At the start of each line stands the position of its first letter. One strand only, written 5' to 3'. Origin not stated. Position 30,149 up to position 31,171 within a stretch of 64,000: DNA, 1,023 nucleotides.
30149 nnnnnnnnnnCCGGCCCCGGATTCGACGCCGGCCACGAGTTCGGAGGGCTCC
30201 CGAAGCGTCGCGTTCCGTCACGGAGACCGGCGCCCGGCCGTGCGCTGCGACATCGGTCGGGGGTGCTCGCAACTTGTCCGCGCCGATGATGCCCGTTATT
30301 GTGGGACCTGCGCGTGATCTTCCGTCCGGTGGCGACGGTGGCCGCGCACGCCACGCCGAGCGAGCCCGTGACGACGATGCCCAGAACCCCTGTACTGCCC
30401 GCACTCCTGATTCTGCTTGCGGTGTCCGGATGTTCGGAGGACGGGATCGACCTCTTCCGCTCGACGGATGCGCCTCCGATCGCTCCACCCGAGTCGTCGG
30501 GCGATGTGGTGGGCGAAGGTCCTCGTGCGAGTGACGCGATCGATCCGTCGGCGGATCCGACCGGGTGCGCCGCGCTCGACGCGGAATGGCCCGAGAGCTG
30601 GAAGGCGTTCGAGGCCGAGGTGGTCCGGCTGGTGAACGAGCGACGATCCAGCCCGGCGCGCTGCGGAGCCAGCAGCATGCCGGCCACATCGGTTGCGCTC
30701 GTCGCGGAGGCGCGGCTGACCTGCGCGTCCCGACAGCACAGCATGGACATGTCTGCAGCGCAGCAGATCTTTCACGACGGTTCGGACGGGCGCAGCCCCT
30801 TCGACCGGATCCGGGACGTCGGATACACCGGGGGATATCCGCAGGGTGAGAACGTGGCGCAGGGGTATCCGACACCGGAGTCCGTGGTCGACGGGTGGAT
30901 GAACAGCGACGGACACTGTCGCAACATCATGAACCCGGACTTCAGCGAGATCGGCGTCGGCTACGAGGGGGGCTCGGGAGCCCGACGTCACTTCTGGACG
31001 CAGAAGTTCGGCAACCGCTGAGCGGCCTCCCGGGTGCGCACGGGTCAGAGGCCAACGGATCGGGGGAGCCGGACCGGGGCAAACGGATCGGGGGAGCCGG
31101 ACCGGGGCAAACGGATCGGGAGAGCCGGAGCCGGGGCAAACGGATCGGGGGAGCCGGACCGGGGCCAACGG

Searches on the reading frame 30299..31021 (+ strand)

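Call 51: search_protein_families(library=pfam, proteins=[window:30299-31021:+], max_evalue=0.0001)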
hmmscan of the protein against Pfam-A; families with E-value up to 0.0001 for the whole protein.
window:30299-31021:+ (240 aa): 1 family
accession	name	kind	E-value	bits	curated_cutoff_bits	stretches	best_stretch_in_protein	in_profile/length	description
PF00188.32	CAP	-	9e-19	68.9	21.1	1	110-237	2-117/117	Cysteine-rich secretory protein family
